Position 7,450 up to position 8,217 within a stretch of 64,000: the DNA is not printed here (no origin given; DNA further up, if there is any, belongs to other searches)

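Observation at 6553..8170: Rrf2-family (Fe-S type) regulator sits between the porin-pstSCAB operon and the kinase operon, with a shared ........-containing motif on both flanks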

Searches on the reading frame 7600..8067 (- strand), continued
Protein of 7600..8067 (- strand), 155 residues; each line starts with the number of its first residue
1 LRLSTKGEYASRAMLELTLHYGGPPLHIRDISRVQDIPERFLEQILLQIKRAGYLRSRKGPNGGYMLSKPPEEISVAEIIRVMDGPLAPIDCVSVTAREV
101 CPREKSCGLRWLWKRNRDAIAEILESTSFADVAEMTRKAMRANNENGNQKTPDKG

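Call 57: find_homologous_proteins(query=L033:5001-5399:+, max_evalue=1e-15)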
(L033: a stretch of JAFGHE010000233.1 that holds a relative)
Query L033:5001-5399:+ (133 aa): 1107 proteins with E <= 1e-15 among 1115 candidates; the best 120 are listed.
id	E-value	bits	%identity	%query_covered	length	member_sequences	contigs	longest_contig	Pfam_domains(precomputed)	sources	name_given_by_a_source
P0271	2.3e-80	285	100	100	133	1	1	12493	PF02082.27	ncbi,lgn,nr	ncbi:MAG: Rrf2 family transcriptional regulator [Sedimentisphaerales bacterium]|nr:Rrf2 family trans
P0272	7.2e-64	231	80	100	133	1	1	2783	PF02082.27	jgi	jgi:Rrf2 family cysteine metabolism transcriptional repressor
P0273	1.3e-63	230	80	100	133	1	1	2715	PF02082.27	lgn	-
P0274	1.7e-63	230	80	100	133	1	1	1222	PF02082.27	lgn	-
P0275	3.5e-63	229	80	100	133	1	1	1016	PF02082.27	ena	-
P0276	6.9e-63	228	80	100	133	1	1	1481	PF02082.27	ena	-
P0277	7.8e-63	228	79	100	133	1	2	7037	PF02082.27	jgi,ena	-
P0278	7.8e-63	228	79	100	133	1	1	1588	PF02082.27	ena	-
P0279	8.2e-63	228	79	100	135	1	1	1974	PF02082.27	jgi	-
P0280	8.7e-63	228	80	100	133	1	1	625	PF02082.27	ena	-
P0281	1.3e-62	227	80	100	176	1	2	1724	PF02082.27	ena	-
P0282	1.3e-62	227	80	100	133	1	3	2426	PF02082.27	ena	-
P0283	1.4e-62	227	80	100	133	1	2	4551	PF02082.27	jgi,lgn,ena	-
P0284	1.8e-62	227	80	100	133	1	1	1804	PF02082.27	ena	-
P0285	1.9e-62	227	79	100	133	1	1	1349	PF02082.27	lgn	-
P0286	2.1e-62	227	79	100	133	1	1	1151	PF02082.27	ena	-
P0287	2.4e-62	226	80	100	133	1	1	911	PF02082.27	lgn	-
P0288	2.4e-62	226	80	100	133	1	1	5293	PF02082.27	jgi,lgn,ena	-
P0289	2.6e-62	226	79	100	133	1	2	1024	PF02082.27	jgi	jgi:Rrf2 family protein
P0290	2.9e-62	226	80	100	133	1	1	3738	PF02082.27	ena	-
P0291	4.5e-62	226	77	100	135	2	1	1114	PF02082.27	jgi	-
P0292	5.4e-62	225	80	100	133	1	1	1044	PF02082.27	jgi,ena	-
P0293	6.1e-62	225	77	100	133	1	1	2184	PF02082.27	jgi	jgi:Rrf2 family protein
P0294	6.4e-62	225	79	100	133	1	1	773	PF02082.27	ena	-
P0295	6.5e-62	225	79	100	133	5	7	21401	PF02082.27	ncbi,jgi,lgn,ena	-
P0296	1.1e-61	224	77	100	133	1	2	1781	PF02082.27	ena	-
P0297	1.2e-61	224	77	100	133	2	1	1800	PF02082.27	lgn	-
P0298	1.2e-61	224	79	100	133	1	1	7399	PF02082.27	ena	-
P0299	1.3e-61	224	80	100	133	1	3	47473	PF02082.27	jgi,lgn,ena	-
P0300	1.4e-61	224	78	100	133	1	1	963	PF02082.27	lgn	-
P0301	1.4e-61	224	77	100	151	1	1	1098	PF02082.27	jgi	jgi:Rrf2 family cysteine metabolism transcriptional repressor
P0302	1.4e-61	224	78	100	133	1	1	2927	PF02082.27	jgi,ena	-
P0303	1.5e-61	224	78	100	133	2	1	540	PF02082.27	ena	-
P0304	1.5e-61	224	77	100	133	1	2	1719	PF02082.27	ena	-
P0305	1.5e-61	224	78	100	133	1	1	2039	PF02082.27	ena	-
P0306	1.7e-61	224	79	100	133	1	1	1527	PF02082.27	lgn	-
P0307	1.9e-61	224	78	100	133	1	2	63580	PF02082.27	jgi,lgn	-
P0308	1.9e-61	223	80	100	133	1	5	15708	PF02082.27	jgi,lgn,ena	-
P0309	2.0e-61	223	77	100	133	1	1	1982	PF02082.27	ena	-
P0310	2.3e-61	223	77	100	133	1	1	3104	PF02082.27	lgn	-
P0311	2.5e-61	223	78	100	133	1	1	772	PF02082.27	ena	-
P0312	2.7e-61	223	78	100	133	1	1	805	PF02082.27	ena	-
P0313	3.2e-61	223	77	100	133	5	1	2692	PF02082.27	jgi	-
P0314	3.5e-61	223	78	100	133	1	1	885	PF02082.27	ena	-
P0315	3.6e-61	223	77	100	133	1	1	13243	PF02082.27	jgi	jgi:Rrf2 family cysteine metabolism transcriptional repressor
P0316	3.9e-61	223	78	100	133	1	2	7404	PF02082.27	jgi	-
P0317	3.9e-61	222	79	100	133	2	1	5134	PF02082.27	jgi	-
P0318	4.3e-61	222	78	100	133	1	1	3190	PF02082.27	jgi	-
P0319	4.5e-61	222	79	100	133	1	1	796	PF02082.27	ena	-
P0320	4.7e-61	222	79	100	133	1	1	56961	PF02082.27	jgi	-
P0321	5.3e-61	222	77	100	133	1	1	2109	PF02082.27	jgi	jgi:Rrf2 family protein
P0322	5.7e-61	222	77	100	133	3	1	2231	PF02082.27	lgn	-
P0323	6.7e-61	222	77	100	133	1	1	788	PF02082.27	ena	-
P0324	7.1e-61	222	77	100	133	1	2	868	PF02082.27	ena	-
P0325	7.3e-61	222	78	100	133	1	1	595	PF02082.27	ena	-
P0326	9.0e-61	221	77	100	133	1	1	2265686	PF02082.27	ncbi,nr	ncbi:MAG: Rrf2 family transcriptional regulator [Planctomycetota bacterium]|nr:MAG: Rrf2 family tran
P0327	9.0e-61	221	79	100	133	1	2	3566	PF02082.27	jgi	-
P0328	9.9e-61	221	76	100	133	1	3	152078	PF02082.27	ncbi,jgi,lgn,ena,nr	ncbi:MAG TPA: Rrf2 family transcriptional regulator [Sedimentisphaerales bacterium]|nr:Rrf2 family t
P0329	1.0e-60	221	78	100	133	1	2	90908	PF02082.27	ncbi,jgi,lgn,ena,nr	ncbi:MAG TPA: Rrf2 family transcriptional regulator [Planctomycetes bacterium]|nr:Rrf2 family transc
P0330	1.1e-60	221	77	100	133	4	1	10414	PF02082.27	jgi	-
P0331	1.2e-60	221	77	100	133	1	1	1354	PF02082.27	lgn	-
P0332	1.2e-60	221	78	100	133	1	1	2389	PF02082.27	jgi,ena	-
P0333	1.2e-60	221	78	100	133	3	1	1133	PF02082.27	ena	-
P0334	1.2e-60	221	77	100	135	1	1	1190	PF02082.27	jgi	-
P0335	1.3e-60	221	76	100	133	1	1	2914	PF02082.27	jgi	-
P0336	1.6e-60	221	78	100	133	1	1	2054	PF02082.27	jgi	jgi:Rrf2 family protein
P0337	1.8e-60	220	75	100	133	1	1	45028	PF02082.27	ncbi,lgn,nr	ncbi:MAG: Rrf2 family transcriptional regulator [Sedimentisphaerales bacterium]|nr:Rrf2 family trans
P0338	1.8e-60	220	77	100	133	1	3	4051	PF02082.27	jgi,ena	-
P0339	1.8e-60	220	76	100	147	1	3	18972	PF02082.27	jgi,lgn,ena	-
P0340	1.9e-60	220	77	100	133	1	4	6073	PF02082.27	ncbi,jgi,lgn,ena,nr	ncbi:MAG: Rrf2 family transcriptional regulator [Planctomycetota bacterium]|nr:MAG: Rrf2 family tran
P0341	2.0e-60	220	76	100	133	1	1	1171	PF02082.27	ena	-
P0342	2.0e-60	220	77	100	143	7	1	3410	PF02082.27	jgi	-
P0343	2.2e-60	220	77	100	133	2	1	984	PF02082.27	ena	-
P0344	2.9e-60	220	75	100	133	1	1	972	PF02082.27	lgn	-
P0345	2.9e-60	220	77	100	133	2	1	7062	PF02082.27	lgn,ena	-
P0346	3.0e-60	220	77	100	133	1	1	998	PF02082.27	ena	-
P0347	3.4e-60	219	74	100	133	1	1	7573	PF02082.27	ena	-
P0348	3.5e-60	219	77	100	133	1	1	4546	PF02082.27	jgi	jgi:Rrf2 family cysteine metabolism transcriptional repressor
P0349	3.7e-60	219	77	100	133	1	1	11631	PF02082.27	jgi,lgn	-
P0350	4.2e-60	219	75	100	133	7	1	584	PF02082.27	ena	-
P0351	4.2e-60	219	74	100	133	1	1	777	PF02082.27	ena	-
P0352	4.6e-60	219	78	100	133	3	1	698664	PF02082.27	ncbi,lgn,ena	-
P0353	4.6e-60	219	77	100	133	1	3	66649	PF02082.27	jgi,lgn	jgi:Rrf2 family cysteine metabolism transcriptional repressor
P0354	4.7e-60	219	76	100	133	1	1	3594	PF02082.27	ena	-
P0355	4.7e-60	219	74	100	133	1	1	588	PF02082.27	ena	-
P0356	5.1e-60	219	76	100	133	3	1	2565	PF02082.27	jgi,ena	-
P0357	5.2e-60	219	77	100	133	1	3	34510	PF02082.27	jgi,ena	-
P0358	6.0e-60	219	75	100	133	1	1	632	PF02082.27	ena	-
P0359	6.0e-60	219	75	100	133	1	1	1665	PF02082.27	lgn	-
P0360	6.1e-60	219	77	100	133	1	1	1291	PF02082.27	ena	-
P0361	6.2e-60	219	76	100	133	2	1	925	PF02082.27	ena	-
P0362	6.4e-60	219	76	100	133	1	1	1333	PF02082.27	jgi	jgi:Rrf2 family protein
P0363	6.5e-60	219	77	100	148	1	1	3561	PF02082.27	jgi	-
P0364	6.8e-60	218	77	100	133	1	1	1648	PF02082.27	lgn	-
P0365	7.6e-60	218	74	100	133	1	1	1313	PF02082.27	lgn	-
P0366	8.1e-60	218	75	100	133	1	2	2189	PF02082.27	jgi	-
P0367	9.0e-60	218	76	100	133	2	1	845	PF02082.27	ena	-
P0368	9.5e-60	218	77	100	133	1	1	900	PF02082.27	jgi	jgi:Rrf2 family protein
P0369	9.6e-60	218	75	100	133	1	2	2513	PF02082.27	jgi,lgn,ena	-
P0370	9.8e-60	218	76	100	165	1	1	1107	PF02082.27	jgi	-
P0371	1.0e-59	218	77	100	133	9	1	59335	PF02082.27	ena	-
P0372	1.0e-59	218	77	100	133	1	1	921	PF02082.27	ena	-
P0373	1.1e-59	218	74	100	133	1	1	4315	PF02082.27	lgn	-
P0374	1.2e-59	218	73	100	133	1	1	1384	PF02082.27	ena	-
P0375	1.2e-59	218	76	100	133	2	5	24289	PF02082.27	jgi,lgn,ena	-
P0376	1.4e-59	217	76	100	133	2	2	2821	PF02082.27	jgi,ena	-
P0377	1.5e-59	217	77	100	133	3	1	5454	PF02082.27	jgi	jgi:Rrf2 family cysteine metabolism transcriptional repressor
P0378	1.5e-59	217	77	100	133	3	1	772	PF02082.27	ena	-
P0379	1.5e-59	217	74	100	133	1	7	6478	PF02082.27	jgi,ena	jgi:Rrf2 family cysteine metabolism transcriptional repressor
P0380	1.5e-59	217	74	100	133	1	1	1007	PF02082.27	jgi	-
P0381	1.5e-59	217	77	100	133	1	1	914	PF02082.27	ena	-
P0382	1.6e-59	217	75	100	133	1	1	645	PF02082.27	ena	-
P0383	1.6e-59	217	77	100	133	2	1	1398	PF02082.27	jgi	jgi:Rrf2 family protein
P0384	1.7e-59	217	77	100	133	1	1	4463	PF02082.27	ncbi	-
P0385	1.8e-59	217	76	100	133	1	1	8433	PF02082.27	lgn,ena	-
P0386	1.8e-59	217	77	100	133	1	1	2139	PF02082.27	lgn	-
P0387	1.9e-59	217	76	100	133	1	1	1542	PF02082.27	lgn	-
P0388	1.9e-59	217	77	100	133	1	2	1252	PF02082.27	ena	-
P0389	1.9e-59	217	76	100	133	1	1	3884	PF02082.27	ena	-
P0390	2.0e-59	217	74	100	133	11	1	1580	PF02082.27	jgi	jgi:Rrf2 family cysteine metabolism transcriptional repressor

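Call 58: find_encoding_contigs(protein=P0328, flank=7000, max_places=1)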
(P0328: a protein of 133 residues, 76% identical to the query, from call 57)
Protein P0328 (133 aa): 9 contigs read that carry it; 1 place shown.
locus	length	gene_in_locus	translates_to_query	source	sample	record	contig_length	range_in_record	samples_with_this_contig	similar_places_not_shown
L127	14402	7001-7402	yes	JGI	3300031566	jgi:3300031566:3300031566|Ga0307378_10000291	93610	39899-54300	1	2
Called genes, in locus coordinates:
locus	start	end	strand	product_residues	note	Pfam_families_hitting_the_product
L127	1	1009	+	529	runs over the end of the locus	PF00389:2-Hacid_dh, PF02826:2-Hacid_dh_C, PF19304:PGDH_inter, PF01842:ACT (weak)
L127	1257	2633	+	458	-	PF02878:PGM_PMM_I, PF02879:PGM_PMM_II, PF02880:PGM_PMM_III, PF00408:PGM_PMM_IV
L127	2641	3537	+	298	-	PF01545:Cation_efflux, PF16916:ZT_dimer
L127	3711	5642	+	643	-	PF14827:dCache_3, PF17203:sCache_3_2 (faint), PF17201:Cache_3-Cache_2, PF17202:sCache_3_3, PF00672:HAMP, PF00512:HisKA (weak), PF02518:HATPase_c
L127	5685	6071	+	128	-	PF00072:Response_reg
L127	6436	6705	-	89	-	PF11731:Cdd1, PF14520:HHH_5 (weak)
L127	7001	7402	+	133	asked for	PF02082:Rrf2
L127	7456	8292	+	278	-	PF01925:TauE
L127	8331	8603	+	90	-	-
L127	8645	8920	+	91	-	-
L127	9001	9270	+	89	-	-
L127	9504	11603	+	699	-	PF02629:CoA_binding, PF13380:CoA_binding_2, PF13607:Succ_CoA_lig, PF19045:Ligase_CoA_2, PF13549:ATP-grasp_5, PF08442:ATP-grasp_2 (weak)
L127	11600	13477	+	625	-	PF00455:DeoRC (faint), PF02550:AcetylCoA_hydro, PF13336:AcetylCoA_hyd_C, PF00583:Acetyltransf_1, PF13420:Acetyltransf_4 (weak)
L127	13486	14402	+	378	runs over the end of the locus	PF00850:Hist_deacetyl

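Call 59: find_encoding_contigs(protein=P0326, flank=7000, max_places=1)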
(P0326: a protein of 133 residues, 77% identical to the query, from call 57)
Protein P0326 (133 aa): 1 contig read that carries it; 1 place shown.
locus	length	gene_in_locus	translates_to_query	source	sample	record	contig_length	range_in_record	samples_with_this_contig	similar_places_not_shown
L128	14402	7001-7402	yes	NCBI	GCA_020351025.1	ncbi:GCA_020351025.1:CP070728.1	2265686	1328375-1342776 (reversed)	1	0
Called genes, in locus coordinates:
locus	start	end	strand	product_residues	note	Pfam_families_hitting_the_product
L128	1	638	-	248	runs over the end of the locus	PF13593:SBF_like, PF01758:SBF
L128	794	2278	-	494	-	PF00089:Trypsin, PF13365:Trypsin_2, PF00595:PDZ, PF12812:PDZ_1 (faint), PF13180:PDZ_2, PF17820:PDZ_6, PF00595:PDZ, PF17820:PDZ_6, +1 more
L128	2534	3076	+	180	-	PF04542:Sigma70_r2, PF08281:Sigma70_r4_2, PF04545:Sigma70_r4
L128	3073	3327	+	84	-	-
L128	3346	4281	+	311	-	PF10502:Peptidase_S26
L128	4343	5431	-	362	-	PF00266:Aminotran_5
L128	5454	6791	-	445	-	PF06245:DUF1015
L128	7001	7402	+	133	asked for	PF02082:Rrf2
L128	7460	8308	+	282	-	PF01925:TauE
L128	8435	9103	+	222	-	PF10677:DUF2490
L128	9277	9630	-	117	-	-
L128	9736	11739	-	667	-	PF00133:tRNA-synt_1 (weak), PF01921:tRNA-synt_1f (faint), PF09334:tRNA-synt_1g, PF01406:tRNA-synt_1e (weak), PF08264:Anticodon_1 (faint), PF19303:Anticodon_3, PF01588:tRNA_bind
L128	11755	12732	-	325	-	PF04468:PSP1, PF28472:PSP1_3rd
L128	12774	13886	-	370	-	PF13177:DNA_pol3_delta2, PF09115:DNApol3-delta_C (weak)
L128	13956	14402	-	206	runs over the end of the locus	PF13401:AAA_22 (weak), PF02223:Thymidylate_kin, PF13521:AAA_28 (weak)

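Call 60: find_encoding_contigs(protein=P0352, flank=7000, max_places=1)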
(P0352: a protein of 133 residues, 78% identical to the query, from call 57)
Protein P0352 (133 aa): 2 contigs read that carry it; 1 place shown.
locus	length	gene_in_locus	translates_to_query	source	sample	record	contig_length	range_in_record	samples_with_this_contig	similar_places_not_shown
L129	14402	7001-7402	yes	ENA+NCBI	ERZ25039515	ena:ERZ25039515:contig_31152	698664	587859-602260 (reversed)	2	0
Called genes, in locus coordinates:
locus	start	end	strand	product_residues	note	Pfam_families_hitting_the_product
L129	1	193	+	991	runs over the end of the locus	PF04879:Molybdop_Fe4S4, PF00384:Molybdopterin, PF01568:Molydop_binding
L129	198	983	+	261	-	PF00037:Fer4 (faint), PF12837:Fer4_6 (faint), PF14697:Fer4_21 (faint), PF12838:Fer4_7, PF13187:Fer4_9 (faint), PF13247:Fer4_11, PF12797:Fer4_2 (weak), PF13237:Fer4_10 (weak)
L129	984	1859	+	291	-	PF03916:NrfD, PF14589:NrfD_2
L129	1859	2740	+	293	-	PF24859:FdhE_central, PF24860:FdhE_C (weak)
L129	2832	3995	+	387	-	PF11139:SfLAP (faint)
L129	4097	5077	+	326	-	PF00348:polyprenyl_synt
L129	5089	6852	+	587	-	PF02310:B12-binding, PF04055:Radical_SAM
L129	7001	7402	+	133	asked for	PF02082:Rrf2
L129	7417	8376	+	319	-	PF12849:PBP_like_2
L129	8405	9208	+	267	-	PF00005:ABC_tran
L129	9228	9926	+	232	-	PF02492:cobW, PF10662:PduV-EutP (faint)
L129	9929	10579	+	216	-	PF04060:FeS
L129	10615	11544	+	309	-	PF00528:BPD_transp_1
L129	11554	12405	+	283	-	PF00528:BPD_transp_1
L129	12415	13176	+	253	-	PF13175:AAA_15 (weak), PF00005:ABC_tran, PF13401:AAA_22 (weak), PF13304:AAA_21 (faint)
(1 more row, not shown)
